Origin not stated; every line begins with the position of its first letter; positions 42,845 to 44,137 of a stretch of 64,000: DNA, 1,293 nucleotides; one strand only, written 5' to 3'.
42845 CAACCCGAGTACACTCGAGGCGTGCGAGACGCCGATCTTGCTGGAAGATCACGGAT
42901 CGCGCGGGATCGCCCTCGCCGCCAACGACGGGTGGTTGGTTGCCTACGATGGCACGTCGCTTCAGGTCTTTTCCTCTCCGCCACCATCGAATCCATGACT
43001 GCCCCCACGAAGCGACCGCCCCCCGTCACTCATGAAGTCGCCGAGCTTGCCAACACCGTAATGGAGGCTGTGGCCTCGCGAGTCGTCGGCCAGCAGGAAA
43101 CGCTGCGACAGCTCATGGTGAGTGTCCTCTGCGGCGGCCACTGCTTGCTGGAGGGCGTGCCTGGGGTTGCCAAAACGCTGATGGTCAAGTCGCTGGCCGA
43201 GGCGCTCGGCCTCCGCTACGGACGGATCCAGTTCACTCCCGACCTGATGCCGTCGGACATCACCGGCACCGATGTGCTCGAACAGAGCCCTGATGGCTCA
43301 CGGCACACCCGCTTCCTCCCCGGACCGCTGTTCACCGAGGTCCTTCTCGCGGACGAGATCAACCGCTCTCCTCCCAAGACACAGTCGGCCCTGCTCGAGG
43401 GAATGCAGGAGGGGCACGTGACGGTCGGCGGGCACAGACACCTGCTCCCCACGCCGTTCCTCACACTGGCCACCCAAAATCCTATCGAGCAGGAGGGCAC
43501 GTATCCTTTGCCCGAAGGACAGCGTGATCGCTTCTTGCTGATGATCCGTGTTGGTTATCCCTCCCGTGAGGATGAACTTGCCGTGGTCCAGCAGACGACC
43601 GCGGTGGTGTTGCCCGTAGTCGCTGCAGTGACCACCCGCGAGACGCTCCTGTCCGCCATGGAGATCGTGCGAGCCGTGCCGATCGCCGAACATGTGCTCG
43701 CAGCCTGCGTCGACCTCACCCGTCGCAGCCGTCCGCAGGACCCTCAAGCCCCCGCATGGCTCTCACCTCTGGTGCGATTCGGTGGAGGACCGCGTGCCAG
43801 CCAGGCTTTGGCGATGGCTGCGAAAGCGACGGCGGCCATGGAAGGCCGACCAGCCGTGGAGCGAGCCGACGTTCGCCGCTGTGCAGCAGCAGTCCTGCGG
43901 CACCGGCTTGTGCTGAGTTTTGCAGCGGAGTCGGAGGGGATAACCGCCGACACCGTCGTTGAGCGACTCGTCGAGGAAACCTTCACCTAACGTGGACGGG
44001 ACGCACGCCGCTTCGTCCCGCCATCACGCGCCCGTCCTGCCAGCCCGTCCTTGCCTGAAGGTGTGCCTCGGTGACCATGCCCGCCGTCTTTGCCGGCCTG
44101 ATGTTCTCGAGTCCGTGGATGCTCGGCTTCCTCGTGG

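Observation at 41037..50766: Tightly coupled five-gene operon (beta-propeller, MoxR, BatA_N protein, toroid-repeat protein, NPCBM protein) lacking DUF58 and vWA partners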

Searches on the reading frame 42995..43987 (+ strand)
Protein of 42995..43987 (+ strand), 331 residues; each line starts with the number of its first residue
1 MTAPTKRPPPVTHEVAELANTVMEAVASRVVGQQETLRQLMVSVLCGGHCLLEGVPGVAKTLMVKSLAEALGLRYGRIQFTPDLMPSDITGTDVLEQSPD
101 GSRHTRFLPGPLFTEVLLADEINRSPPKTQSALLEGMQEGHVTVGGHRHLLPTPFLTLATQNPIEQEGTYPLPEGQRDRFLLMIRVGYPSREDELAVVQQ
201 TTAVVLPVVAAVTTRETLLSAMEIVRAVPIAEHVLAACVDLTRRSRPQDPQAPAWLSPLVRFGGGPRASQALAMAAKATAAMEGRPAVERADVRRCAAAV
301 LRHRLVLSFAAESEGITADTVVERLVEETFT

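Call 7: search_protein_families(library=pfam, proteins=[window:42995-43987:+], max_evalue=0.1)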
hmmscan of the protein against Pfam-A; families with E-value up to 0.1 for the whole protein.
window:42995-43987:+ (331 aa): 8 families
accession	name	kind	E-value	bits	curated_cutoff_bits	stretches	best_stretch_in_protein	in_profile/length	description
PF07726.17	AAA_3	-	1.8e-58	196.6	27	1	49-182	1-131/131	ATPase family associated with various cellular activities (AAA)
PF17863.7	AAA_lid_2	-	2.4e-16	59.7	22.7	1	258-324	7-73/74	AAA lid domain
PF07728.20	AAA_5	-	2.5e-11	44.2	22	1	49-179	1-138/139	AAA domain (dynein-related subfamily)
PF20030.5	bpMoxR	-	6.4e-09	35.6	27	1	20-192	4-172/205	MoxR domain in the MoxR-vWA-beta-propeller ternary systems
PF01078.27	Mg_chelatase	-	0.00061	19.7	20.3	1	29-70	4-45/207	Magnesium chelatase, subunit ChlI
PF00004.35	AAA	-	0.0029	18.5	21.2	1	51-129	2-73/131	ATPase family associated with various cellular activities (AAA)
PF13191.12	AAA_16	-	0.011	16.7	32.6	1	31-74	3-51/167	AAA ATPase domain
PF00158.32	Sigma54_activat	-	0.043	13.9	20.2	0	116-161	96-142/168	Sigma-54 interaction domain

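Call 8: search_protein_families(library=ncbifam, proteins=[window:42995-43987:+], max_evalue=0.1)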
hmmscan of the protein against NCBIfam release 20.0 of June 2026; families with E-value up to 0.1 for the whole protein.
window:42995-43987:+ (331 aa): 12 families
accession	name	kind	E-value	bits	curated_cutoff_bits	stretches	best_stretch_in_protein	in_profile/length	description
TIGR02031.1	BchD-ChlD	equivalog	1.2e-09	37.5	499.55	1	52-307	21-273/608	magnesium chelatase ATPase subunit D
NF047784.1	MadB_ATPase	equivalog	2.2e-08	33.6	475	1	116-265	141-289/298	MadB family AAA-type ATPase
TIGR02442.1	Cob-chelat-sub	hypoth_equivalog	1.9e-07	29.9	779.45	1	115-306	129-311/641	putative cobaltochelatase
TIGR02030.1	BchI-ChlI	equivalog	4.8e-06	26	466.95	1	265-329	274-335/337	magnesium chelatase ATPase subunit I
NF010054.0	PRK13531.1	equivalog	1.8e-05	24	681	1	13-162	5-156/498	ATPase RavA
TIGR00764.1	lon_rel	equivalog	0.00044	19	516.6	1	24-71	14-61/608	ATP-dependent protease LonB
TIGR02640.1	gas_vesic_GvpN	equivalog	0.0031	17.1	266.8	1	117-205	109-201/262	gas vesicle protein GvpN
NF007365.0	PRK09862.1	equivalog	0.02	13.5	530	0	21-67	184-230/506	YifB family Mg chelatase-like AAA ATPase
TIGR00368.1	TIGR00368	hypoth_equivalog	0.03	12.9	362.4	1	27-69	191-233/499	YifB family Mg chelatase-like AAA ATPase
NF000868.0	PRK00080.1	equivalog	0.053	12.4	282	0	48-74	52-78/330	Holliday junction branch migration DNA helicase RuvB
TIGR00635.1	ruvB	equivalog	0.064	12.3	299.05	0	48-89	31-72/305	Holliday junction branch migration DNA helicase RuvB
NF001679.0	PRK00440.1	equivalog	0.07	12.2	303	0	29-137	19-127/322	replication factor C small subunit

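Call 14: find_related_loci(query=window:42995-43987:+, collection=genome_contigs, flank=10000)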
Query window:42995-43987:+ (331 aa) in genome_contigs; peptide patterns used: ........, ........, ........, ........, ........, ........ (x = any residue, [..] = any of these).
600 stretches matched a pattern (row limit reached: there are more); 596 encode a relative of the query (tblastn E <= 1e-3); the best 80 are kept; 80 distinct loci.
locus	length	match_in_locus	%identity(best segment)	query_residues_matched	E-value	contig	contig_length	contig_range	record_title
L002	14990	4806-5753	51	11-326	8e-108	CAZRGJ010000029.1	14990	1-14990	MAG TPA_asm: uncultured Planctomycetaceae bacterium isolate SRP315200_co1_900 genome assembly, contig: NODE_8039_length_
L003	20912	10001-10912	54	26-328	2e-107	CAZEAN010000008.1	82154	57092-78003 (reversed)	MAG TPA_asm: uncultured Isosphaeraceae bacterium isolate SRP128890_co1_113 genome assembly, contig: NODE_479_length_8215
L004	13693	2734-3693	53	13-328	6e-107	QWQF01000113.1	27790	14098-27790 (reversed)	MAG: Planctomycetota bacterium isolate ZH-3NOV15-plancto1 ZH-3NOV15-C1558, whole genome shotgun sequence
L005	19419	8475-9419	51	14-326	6e-107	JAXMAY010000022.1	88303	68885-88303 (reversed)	MAG: Gemmataceae bacterium isolate STL-PLA22 C4.68.fa-22, whole genome shotgun sequence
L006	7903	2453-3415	53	14-329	7e-107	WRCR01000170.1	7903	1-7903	MAG: Planctomycetaceae bacterium isolate Lab288P3bin146 Ga0123353_10034441, whole genome shotgun sequence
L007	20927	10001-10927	51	20-327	1e-106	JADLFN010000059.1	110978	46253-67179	MAG: Planctomycetota bacterium isolate SJ383 c_000001268403, whole genome shotgun sequence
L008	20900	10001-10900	56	30-328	1e-106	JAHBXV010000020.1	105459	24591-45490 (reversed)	MAG: Planctomycetaceae bacterium isolate ACE_PLA28 PLA28_20, whole genome shotgun sequence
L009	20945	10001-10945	50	14-327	6e-106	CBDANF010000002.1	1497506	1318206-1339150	MAG: Candidatus Poribacteria bacterium isolate cff0d1ac-620d-4255-a141-192642026491 genome assembly, contig: contig_2, w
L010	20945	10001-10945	52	14-327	5e-106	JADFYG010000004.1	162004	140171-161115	MAG: Candidatus Riflebacteria bacterium isolate nDJH6bin19 nDJH6_bin19_NODE_4_length_162004_cov_10.242029, whole genome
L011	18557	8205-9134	52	20-328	9e-106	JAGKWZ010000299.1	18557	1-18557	MAG: Verrucomicrobiaceae bacterium isolate P8_D7_6 P8_D7_6_1260, whole genome shotgun sequence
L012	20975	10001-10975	51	10-327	1e-105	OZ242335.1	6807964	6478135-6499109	MAG: Candidatus Poribacteria bacterium isolate 0e18bbbf-3c5b-4f4e-9be4-718f64127597 genome assembly, chromosome: 1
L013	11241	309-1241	52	20-329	9e-106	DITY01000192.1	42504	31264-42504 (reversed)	MAG TPA_asm: Planctomycetaceae bacterium UBA6172 UBA6172_contig_19285, whole genome shotgun sequence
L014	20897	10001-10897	55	30-327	3e-105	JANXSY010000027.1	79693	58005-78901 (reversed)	MAG: Isosphaeraceae bacterium isolate 338R_metabat_120 338R_k141_1423854, whole genome shotgun sequence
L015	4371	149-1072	51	21-327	1e-105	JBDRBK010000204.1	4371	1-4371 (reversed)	MAG: Candidatus Neomarinimicrobiota bacterium isolate MEGAHIT-group-1.118 k141_13129782, whole genome shotgun sequence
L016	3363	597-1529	50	15-329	5e-107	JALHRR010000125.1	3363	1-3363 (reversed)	MAG: Saprospiraceae bacterium isolate maxbin.211 c_000000083089, whole genome shotgun sequence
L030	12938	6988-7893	52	26-326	2e-102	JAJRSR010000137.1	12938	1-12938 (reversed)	MAG: Planctomycetota bacterium isolate Dive96_bin1.127 k141_1910452, whole genome shotgun sequence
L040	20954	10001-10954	49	13-329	2e-101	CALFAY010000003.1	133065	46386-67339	MAG: uncultured planctomycete isolate H1_Bin_Bin_101_sub_1 genome assembly, contig: c_000000497396, whole genome shotgun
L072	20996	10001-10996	48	2-327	3e-99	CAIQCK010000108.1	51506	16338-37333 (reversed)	uncultured bacterium isolate AM-2014_bin-0333 genome assembly, contig: bin-0333:108/126, whole genome shotgun sequence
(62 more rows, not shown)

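Call 19: search_protein_families(library=pfam, proteins=[L003:5232-9791:+, L003:10938-11861:+, L003:11965-14211:+, L003:14320-16749:+, L003:16808-20698:+, L030:5568-6713:+, L030:643-5559:+, L040:3827-8620:+, L072:8100-9227:+, L072:4119-7988:+], max_evalue=0.01)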
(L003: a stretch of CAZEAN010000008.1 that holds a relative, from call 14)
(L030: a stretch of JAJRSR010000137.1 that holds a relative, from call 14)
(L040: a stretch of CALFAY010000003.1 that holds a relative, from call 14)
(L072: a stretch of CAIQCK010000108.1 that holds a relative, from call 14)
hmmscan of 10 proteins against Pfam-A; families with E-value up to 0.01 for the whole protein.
L003:5232-9791:+ (1520 aa): 12 families
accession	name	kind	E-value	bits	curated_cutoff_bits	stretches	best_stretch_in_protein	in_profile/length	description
PF13360.13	PQQ_2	-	1.8e-36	126.4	27.6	3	616-734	25-146/233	Outer membrane protein assembly factor BamB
PF14559.12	TPR_19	-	4.9e-08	33.6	25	0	847-900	4-54/68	Tetratricopeptide repeat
PF01011.28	PQQ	-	1.9e-07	30.6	26.7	1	519-677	65-231/595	Glucose/ethanol/alcohol dehydrogenase, beta-propeller domain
PF13174.12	TPR_6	-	9.8e-07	29.5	26.3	1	78-109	1-32/33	Tetratricopeptide repeat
PF13432.12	TPR_16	-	1.4e-05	25.8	32.7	0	838-899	1-59/65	Tetratricopeptide repeat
PF25058.1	ARM_TT21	-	0.00014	22.3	27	1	787-899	9-122/155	Tetratricopeptide repeat protein 21 ARM repeat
PF13428.12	TPR_14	-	0.00015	22.5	23.5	0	78-111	2-35/44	Tetratricopeptide repeat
PF25293.1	Beta-prop_EMC1_N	-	0.00015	21.9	34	0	577-687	34-142/219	EMC1 N-terminal beta-propeller domain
PF07719.23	TPR_2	-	0.0017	18.7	27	0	78-109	2-33/34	Tetratricopeptide repeat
PF13570.13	Beta-prop_ACSF4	-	0.0044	16.9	133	0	588-689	33-128/329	Beta-alanine-activating enzyme, beta-propeller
PF14561.12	TPR_20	-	0.005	17.6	25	1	767-817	5-55/90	Tetratricopeptide repeat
PF13424.12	TPR_12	-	0.0096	16.5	30.1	0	770-811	29-72/77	Tetratricopeptide repeat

L003:10938-11861:+ (308 aa): 3 families
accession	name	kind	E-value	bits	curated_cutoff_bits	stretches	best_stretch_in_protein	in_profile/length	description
PF01882.25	DUF58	-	1.1e-40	139.6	23.4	1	50-257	1-208/216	Protein of unknown function DUF58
PF13519.12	VWA_2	-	3.6e-08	34.4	27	1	88-191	2-105/107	von Willebrand factor type A domain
PF05762.20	VWA_CoxE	-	0.0042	17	26.4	0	89-201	61-168/222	VWA domain containing CoxE-like protein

L003:11965-14211:+ (749 aa): 6 families
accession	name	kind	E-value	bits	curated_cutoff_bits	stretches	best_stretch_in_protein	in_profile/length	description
PF07584.16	BatA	-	2.7e-19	69.8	25.9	1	14-88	3-77/77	Aerotolerance regulator N-terminal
PF13519.12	VWA_2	-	2.9e-14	54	27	1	107-212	2-106/107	von Willebrand factor type A domain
PF00092.34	VWA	-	0.0011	19.7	23.8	1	107-247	3-140/174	von Willebrand factor type A domain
PF09822.16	ABC_transp_aux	-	0.0011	18.7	34.7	1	393-455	29-92/288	ABC-type uncharacterized transport system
PF06283.17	ThuA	-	0.0022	18.7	33.4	1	358-445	3-87/209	Trehalose utilisation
PF24157.1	DUF7408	-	0.0084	16.6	27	0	418-457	45-85/174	Domain of unknown function (DUF7408)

L003:14320-16749:+ (810 aa): 3 families
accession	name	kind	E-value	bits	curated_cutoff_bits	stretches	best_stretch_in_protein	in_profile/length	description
PF00092.34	VWA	-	1.6e-06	28.9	23.8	1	165-258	44-144/174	von Willebrand factor type A domain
PF13519.12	VWA_2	-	0.00013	22.9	27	1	98-227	2-107/107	von Willebrand factor type A domain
PF24157.1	DUF7408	-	0.00016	22.2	27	0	441-504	37-93/174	Domain of unknown function (DUF7408)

L003:16808-20698:+ (1297 aa): 1 family
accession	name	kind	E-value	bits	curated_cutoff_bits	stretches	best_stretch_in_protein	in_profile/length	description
PF13779.11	DUF4175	-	6e-13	48.2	27.3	2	887-1073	565-749/825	Domain of unknown function (DUF4175)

L030:5568-6713:+ (382 aa): 2 families
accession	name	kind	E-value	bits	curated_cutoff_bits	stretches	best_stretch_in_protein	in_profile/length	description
PF13243.12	SQHop_cyclase_C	-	6e-12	45.7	26.1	1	182-314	158-292/319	Squalene-hopene cyclase C-terminal domain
PF00432.27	Prenyltrans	-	0.0058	16.5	26.5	0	186-298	53-159/304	Prenyltransferase alpha-alpha toroid domain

L030:643-5559:+ (1639 aa): 3 families
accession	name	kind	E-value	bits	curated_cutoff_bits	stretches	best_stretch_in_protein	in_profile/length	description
PF13360.13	PQQ_2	-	2.2e-35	122.9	27.6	4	1228-1392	32-189/233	Outer membrane protein assembly factor BamB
PF01011.28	PQQ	-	5.1e-08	32.5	26.7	1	624-727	487-578/595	Glucose/ethanol/alcohol dehydrogenase, beta-propeller domain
PF13570.13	Beta-prop_ACSF4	-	1.3e-06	28.5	133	0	1229-1295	227-293/329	Beta-alanine-activating enzyme, beta-propeller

L040:3827-8620:+ (1598 aa): 2 families
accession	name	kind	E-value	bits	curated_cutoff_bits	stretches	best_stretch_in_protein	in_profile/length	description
PF13360.13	PQQ_2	-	7.2e-20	72.1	27.6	1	644-756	30-149/233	Outer membrane protein assembly factor BamB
PF13570.13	Beta-prop_ACSF4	-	0.0015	18.5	133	0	641-717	54-176/329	Beta-alanine-activating enzyme, beta-propeller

L072:8100-9227:+ (376 aa): 1 family
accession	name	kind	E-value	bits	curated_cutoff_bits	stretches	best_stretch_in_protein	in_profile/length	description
PF13243.12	SQHop_cyclase_C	-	5.6e-09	35.9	26.1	1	74-183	157-263/319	Squalene-hopene cyclase C-terminal domain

L072:4119-7988:+ (1290 aa): 15 families
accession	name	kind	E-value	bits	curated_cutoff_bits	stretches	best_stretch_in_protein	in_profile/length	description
PF08448.16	PAS_4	-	4.2e-44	149.7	23.1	3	753-860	1-110/110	PAS fold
PF13185.12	GAF_2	-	6.5e-44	149.9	28.6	2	324-469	2-135/136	GAF domain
PF13426.13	PAS_9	-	3.7e-40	136.8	27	3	193-295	2-103/103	PAS domain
PF00989.32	PAS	-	2.9e-31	108.2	22.6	2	183-293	2-113/113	PAS fold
PF08447.18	PAS_3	-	3.3e-28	98.2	25.6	2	634-721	2-82/89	PAS fold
PF01590.32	GAF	-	7.5e-27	94.9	22.4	3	329-466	5-130/133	GAF domain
PF02518.31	HATPase_c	-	4.1e-21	75.9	26.4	1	1174-1284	1-109/111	Histidine kinase-, DNA gyrase B-, and HSP90-like ATPase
PF13188.13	PAS_8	-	1.4e-15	57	21.8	1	749-788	3-39/65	PAS domain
PF13492.12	GAF_3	-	4.7e-14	53.4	27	1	86-167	49-123/129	GAF domain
PF00512.31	HisKA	-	1.6e-13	50.9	26.9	1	1067-1131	3-64/66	His Kinase A (phospho-acceptor) domain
PF13596.12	PAS_10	-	9.4e-10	39.5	22.1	0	219-294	35-106/106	PAS domain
PF14598.12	PAS_11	-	2e-06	28.2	25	1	662-734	36-106/109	PAS domain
PF12860.13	PAS_7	-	2.3e-05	24.9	27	0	758-862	6-114/115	PAS fold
PF05672.16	MAP7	-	0.0061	16.8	28.5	1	1023-1068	23-68/153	MAP7 (E-MAP-115) family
PF13581.12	HATPase_c_2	-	0.0087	16.5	27.4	0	1187-1258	40-108/127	Histidine kinase-like ATPase domain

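Call 22: find_homologous_proteins(query=window:42995-43987:+, max_evalue=1e-60)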
Query window:42995-43987:+ (331 aa): 7971 proteins with E <= 1e-60 among 8000 candidates; the best 120 are listed.
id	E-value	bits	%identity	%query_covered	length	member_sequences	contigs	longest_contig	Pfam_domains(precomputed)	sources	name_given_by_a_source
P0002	2.9e-209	712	100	100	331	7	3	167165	PF20030.6,PF07726.18,PF17863.8,PF07728.21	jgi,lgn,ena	jgi:MoxR-like ATPase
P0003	8.1e-163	559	78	100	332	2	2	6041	PF20030.6,PF07726.18,PF17863.8,PF07728.21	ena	-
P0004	7.6e-161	553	77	100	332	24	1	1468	PF20030.6,PF07726.18,PF17863.8,PF07728.21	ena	-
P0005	2.6e-160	551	82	96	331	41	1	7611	PF20030.6,PF07726.18,PF17863.8,PF07728.21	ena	-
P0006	6.4e-156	537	76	100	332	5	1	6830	PF20030.6,PF07726.18,PF17863.8,PF07728.21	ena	-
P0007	3.0e-151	521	79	92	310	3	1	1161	PF07726.18,PF17863.8,PF07728.21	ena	-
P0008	2.0e-148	512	79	92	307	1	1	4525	PF20030.6,PF07726.18,PF17863.8,PF07728.21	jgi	-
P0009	6.3e-146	504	71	99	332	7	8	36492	PF20030.6,PF07726.18,PF17863.8,PF07728.21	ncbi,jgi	jgi:MoxR-like ATPase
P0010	9.0e-143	493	72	98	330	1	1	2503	PF20030.6,PF07726.18,PF17863.8,PF07728.21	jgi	jgi:MoxR-like ATPase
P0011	2.2e-132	459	68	95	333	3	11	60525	PF20030.6,PF07726.18,PF17863.8,PF07728.21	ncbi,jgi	jgi:MoxR-like ATPase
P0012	4.2e-123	429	62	98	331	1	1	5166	PF20030.6,PF07726.18,PF17863.8,PF07728.21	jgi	jgi:MoxR-like ATPase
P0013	8.2e-122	424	63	95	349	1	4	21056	PF20030.6,PF07726.18,PF17863.8,PF07728.21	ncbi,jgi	jgi:MoxR-like ATPase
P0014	2.8e-121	423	64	95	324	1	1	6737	PF20030.6,PF07726.18,PF17863.8,PF07728.21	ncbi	-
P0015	3.7e-121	422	64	95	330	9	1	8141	PF20030.6,PF07726.18,PF17863.8,PF07728.21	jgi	jgi:MoxR-like ATPase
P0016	2.5e-120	420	61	94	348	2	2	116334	PF20030.6,PF07726.18,PF17863.8,PF07728.21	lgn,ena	-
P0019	8.3e-120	418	63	95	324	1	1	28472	PF20030.6,PF07726.18,PF17863.8,PF07728.21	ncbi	-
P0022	3.1e-119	416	58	95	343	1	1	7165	PF20030.6,PF07726.18,PF17863.8,PF07728.21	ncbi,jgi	jgi:MoxR-like ATPase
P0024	1.0e-118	414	63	95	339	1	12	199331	PF20030.6,PF07726.18,PF17863.8,PF07728.21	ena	-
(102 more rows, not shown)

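Call 23: find_encoding_contigs(protein=P0009, flank=10000, max_places=2)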
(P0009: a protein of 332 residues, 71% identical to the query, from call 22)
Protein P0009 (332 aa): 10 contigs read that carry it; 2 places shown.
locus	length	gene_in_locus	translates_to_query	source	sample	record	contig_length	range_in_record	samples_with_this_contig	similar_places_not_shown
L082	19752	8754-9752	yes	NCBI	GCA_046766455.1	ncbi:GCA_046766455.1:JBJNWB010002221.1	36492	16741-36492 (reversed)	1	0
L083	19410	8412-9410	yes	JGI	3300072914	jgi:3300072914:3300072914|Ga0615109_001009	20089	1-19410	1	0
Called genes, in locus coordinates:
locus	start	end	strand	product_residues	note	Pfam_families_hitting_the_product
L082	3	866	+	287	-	?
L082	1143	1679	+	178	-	PF00085:Thioredoxin (weak), PF13098:Thioredoxin_2, PF13899:Thioredoxin_7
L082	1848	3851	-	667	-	PF00672:HAMP, PF06009: (faint), PF00015:MCPsignal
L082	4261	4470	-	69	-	-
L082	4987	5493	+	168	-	PF04238:DUF420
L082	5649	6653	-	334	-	PF00902:TatC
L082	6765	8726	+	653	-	PF13360:PQQ_2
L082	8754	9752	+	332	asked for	PF20030:bpMoxR, PF07726:AAA_3, PF07728:AAA_5, PF17863:AAA_lid_2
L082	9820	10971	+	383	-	PF07584:BatA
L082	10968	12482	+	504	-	-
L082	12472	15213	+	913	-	PF13249:SQHop_cyclase_N (faint), PF13243:SQHop_cyclase_C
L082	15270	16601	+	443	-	PF08305:NPCBM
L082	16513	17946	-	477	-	PF01676:Metalloenzyme, PF10143:PhosphMutase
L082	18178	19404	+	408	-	-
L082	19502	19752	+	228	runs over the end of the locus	PF00753:Lactamase_B, PF13483:Lactamase_B_3, PF12706:Lactamase_B_2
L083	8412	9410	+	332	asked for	PF20030:bpMoxR, PF07726:AAA_3, PF07728:AAA_5, PF17863:AAA_lid_2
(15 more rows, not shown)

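Call 24: find_encoding_contigs(protein=P0011, flank=10000, max_places=2)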
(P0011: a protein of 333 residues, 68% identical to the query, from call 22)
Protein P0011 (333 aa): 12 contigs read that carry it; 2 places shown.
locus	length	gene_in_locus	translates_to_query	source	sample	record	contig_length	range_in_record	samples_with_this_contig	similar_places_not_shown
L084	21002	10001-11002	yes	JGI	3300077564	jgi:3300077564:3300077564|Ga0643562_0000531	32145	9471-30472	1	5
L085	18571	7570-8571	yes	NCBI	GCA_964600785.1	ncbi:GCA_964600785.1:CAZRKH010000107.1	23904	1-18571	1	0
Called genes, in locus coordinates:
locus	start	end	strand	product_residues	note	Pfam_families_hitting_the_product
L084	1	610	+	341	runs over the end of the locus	PF02881:SRP54_N (weak), PF03308:MeaB (faint), PF13191:AAA_16 (weak), PF06414:Zeta_toxin (weak), PF13604:AAA_30, PF00448:SRP54, PF13401:AAA_22 (weak), PF13207:AAA_17 (faint)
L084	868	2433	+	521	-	PF07642:BBP2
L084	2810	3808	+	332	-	PF13098:Thioredoxin_2, PF13899:Thioredoxin_7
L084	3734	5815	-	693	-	PF00672:HAMP, PF06009: (faint), PF00015:MCPsignal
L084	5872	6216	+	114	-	-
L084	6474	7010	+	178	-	PF04238:DUF420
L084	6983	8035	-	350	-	PF00902:TatC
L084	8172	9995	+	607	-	PF13360:PQQ_2 (weak)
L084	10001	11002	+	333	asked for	PF20030:bpMoxR (weak), PF07726:AAA_3, PF07728:AAA_5, PF17863:AAA_lid_2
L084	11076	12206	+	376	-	PF07584:BatA (weak)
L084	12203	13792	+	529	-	-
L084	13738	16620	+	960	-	PF13243:SQHop_cyclase_C (weak)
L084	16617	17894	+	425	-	PF08305:NPCBM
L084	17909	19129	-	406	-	PF01676:Metalloenzyme, PF10143:PhosphMutase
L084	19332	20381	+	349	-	-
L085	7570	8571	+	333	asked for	PF20030:bpMoxR (weak), PF07726:AAA_3, PF07728:AAA_5, PF17863:AAA_lid_2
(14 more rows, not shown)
